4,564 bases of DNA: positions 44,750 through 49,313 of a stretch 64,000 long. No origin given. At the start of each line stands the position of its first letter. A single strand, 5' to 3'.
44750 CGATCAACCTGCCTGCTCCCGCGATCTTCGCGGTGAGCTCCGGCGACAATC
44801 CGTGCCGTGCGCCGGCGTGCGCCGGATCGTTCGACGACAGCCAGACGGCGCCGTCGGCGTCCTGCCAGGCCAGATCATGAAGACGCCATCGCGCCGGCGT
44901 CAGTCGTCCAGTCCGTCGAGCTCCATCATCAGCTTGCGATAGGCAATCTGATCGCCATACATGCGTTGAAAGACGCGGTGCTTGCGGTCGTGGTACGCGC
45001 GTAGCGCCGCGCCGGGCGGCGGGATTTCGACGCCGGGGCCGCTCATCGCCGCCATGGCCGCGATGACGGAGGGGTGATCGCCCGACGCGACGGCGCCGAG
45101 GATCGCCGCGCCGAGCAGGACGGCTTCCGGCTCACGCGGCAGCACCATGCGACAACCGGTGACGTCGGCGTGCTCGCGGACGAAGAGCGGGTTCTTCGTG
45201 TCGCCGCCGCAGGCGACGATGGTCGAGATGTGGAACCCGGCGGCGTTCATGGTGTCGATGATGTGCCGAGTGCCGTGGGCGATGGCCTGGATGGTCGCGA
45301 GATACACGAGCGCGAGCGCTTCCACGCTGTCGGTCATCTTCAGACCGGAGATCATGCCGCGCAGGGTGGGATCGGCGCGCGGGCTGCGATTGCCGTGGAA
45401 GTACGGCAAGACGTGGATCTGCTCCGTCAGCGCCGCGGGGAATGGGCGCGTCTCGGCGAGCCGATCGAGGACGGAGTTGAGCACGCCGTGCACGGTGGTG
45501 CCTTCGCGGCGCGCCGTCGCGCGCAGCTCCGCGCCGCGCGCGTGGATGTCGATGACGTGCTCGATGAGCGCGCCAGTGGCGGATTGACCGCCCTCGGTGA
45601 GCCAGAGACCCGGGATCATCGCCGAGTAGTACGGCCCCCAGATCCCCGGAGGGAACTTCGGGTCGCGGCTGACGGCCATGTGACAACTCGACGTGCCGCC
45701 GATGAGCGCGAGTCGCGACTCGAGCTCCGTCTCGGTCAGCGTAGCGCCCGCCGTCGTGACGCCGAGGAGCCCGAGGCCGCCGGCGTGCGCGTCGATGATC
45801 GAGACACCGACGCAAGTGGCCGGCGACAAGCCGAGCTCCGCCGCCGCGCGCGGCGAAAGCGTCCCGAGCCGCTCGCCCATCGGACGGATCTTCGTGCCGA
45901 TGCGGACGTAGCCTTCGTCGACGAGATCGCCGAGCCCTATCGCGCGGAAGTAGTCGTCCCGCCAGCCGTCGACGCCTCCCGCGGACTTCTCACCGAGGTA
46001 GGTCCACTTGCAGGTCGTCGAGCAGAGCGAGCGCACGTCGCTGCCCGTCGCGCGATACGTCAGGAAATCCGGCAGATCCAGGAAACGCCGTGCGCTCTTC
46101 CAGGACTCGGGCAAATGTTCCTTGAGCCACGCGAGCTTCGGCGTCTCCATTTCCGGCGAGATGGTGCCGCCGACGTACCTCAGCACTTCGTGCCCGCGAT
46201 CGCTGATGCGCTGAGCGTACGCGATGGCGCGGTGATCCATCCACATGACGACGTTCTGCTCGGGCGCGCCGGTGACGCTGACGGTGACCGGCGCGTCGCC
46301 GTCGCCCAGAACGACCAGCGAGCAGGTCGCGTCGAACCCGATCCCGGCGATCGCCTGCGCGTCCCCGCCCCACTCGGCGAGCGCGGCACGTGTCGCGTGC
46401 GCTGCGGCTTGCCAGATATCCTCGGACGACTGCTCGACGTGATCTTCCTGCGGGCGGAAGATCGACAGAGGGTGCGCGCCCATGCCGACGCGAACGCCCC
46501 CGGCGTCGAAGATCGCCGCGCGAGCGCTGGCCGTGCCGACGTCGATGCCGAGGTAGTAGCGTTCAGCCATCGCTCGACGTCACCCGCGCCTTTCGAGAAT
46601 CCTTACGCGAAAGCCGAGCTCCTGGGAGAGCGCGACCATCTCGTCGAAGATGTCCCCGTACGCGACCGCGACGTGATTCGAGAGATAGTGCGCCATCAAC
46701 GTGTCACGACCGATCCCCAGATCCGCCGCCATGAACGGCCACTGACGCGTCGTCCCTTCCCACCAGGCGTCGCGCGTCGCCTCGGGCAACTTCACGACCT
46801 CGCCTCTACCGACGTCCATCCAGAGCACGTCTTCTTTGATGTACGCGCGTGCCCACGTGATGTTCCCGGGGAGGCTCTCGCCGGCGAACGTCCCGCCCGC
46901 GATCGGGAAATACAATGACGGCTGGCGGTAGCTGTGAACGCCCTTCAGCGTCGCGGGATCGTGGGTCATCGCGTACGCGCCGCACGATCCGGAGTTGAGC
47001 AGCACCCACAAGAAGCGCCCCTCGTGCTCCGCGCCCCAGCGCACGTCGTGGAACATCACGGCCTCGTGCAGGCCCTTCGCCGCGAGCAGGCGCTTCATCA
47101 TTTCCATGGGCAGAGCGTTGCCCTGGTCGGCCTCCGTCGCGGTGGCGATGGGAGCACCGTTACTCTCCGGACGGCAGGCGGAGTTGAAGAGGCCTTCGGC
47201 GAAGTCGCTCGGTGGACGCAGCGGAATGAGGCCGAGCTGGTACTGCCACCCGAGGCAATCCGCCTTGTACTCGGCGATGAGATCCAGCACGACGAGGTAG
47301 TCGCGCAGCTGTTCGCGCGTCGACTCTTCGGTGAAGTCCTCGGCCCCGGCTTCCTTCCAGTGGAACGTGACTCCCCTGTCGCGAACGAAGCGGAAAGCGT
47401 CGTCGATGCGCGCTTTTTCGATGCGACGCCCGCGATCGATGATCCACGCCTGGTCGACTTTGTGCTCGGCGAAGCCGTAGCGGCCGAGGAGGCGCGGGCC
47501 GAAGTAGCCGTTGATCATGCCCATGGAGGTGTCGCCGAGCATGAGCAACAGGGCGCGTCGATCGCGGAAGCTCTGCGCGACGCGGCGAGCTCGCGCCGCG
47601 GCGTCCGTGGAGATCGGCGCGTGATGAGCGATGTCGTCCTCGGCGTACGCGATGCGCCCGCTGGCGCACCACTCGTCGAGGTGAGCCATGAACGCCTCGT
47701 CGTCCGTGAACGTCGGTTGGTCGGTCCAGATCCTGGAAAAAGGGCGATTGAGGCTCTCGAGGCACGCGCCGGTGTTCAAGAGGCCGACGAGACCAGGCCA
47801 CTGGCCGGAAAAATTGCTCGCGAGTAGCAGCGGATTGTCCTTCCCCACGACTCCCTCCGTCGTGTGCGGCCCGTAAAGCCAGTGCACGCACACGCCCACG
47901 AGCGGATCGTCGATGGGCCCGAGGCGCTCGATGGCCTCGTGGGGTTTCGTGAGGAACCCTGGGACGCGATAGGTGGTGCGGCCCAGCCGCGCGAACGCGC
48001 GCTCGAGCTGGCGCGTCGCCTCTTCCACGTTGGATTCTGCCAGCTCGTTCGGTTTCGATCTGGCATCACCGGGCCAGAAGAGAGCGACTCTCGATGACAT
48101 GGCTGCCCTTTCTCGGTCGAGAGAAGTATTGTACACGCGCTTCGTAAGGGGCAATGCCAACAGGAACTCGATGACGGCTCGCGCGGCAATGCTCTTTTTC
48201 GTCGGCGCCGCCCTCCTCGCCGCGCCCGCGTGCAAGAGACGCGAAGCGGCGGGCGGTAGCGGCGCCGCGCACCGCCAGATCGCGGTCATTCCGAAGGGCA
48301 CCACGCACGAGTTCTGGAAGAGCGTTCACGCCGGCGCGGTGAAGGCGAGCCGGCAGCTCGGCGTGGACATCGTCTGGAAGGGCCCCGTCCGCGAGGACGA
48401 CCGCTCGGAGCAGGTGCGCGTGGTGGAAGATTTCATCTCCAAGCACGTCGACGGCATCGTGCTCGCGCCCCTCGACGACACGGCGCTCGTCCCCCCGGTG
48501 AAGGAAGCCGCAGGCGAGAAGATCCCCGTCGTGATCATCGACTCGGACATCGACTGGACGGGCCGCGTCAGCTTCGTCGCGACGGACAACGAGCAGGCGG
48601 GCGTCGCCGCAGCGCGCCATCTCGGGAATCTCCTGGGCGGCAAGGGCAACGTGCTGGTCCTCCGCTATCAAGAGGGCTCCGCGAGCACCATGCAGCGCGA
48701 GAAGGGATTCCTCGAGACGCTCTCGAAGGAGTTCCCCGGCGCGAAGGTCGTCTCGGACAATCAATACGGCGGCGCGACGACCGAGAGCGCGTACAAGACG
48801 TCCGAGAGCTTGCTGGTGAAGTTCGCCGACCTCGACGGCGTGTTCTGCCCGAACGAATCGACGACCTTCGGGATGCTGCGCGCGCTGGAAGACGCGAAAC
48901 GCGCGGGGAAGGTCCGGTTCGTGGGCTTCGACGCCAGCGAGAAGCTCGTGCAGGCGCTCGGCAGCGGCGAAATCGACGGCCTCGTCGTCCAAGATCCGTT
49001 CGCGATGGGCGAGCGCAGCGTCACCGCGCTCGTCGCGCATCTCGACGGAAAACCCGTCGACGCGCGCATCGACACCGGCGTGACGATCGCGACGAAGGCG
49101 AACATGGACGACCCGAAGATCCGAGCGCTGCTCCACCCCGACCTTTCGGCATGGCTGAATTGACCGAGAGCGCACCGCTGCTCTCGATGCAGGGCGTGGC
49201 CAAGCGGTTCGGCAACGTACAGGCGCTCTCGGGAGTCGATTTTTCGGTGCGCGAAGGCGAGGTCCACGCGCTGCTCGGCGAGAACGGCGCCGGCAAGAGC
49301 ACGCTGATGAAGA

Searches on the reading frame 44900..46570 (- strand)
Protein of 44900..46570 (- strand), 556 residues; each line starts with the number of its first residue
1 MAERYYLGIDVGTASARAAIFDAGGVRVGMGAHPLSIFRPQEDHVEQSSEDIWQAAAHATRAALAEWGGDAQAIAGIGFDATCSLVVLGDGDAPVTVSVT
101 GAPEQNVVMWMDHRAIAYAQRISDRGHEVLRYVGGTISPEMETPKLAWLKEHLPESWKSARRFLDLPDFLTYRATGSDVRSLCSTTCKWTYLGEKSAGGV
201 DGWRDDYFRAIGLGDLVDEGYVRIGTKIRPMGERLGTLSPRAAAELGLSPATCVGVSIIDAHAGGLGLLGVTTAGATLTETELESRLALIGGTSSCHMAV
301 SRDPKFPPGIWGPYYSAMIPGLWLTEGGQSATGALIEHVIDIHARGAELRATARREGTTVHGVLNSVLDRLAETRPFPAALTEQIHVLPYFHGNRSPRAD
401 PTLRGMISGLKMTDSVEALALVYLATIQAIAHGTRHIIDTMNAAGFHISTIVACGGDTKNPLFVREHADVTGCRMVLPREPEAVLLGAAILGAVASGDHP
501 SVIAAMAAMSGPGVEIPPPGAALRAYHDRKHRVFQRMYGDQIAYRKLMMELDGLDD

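Call 11: search_protein_families(library=pfam, proteins=[window:44900-46570:-], max_evalue=0.001)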
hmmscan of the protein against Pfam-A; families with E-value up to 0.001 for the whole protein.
window:44900-46570:- (556 aa): 2 families
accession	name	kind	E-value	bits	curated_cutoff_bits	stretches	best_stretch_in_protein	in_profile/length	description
PF02782.22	FGGY_C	-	6.8e-53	179.8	27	1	288-495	2-197/198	FGGY family of carbohydrate kinases, C-terminal domain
PF00370.27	FGGY_N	-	2.4e-23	83.4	28.8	1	5-266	1-244/245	FGGY family of carbohydrate kinases, N-terminal domain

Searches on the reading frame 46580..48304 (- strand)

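Call 11: search_protein_families(library=pfam, proteins=[window:46580-48304:-], max_evalue=0.001)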
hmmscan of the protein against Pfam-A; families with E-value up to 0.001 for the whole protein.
window:46580-48304:- (574 aa): 1 family
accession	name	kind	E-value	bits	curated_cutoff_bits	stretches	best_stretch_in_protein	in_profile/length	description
PF02952.23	Fucose_iso_C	-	4.9e-13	49.4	29.3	1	436-568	2-140/143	L-fucose isomerase, C-terminal domain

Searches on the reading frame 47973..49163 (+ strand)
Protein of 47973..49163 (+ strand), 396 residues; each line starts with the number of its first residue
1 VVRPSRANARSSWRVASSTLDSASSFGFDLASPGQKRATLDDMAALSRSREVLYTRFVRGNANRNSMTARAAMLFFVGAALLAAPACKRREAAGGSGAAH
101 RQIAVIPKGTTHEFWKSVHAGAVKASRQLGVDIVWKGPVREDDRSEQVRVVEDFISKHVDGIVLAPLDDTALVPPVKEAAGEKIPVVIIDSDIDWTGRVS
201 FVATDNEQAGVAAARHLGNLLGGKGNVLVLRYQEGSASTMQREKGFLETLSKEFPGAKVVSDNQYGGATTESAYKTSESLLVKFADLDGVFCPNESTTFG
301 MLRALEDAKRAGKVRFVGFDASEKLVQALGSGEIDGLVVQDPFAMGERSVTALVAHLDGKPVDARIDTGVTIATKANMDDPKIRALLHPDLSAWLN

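Call 11: search_protein_families(library=pfam, proteins=[window:47973-49163:+], max_evalue=0.001)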
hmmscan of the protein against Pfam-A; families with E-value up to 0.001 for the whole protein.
window:47973-49163:+ (396 aa): 3 families
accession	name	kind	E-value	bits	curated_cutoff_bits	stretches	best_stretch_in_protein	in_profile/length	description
PF13407.12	Peripla_BP_4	-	2e-67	227.9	35.1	1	103-360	1-257/258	Periplasmic binding protein domain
PF00532.27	Peripla_BP_1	-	6e-14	52.6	22.2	1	103-310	4-206/281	Periplasmic binding proteins and sugar binding domain of LacI family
PF13377.12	Peripla_BP_3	-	1.5e-05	25.6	26.5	0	236-364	23-152/167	Periplasmic binding protein-like domain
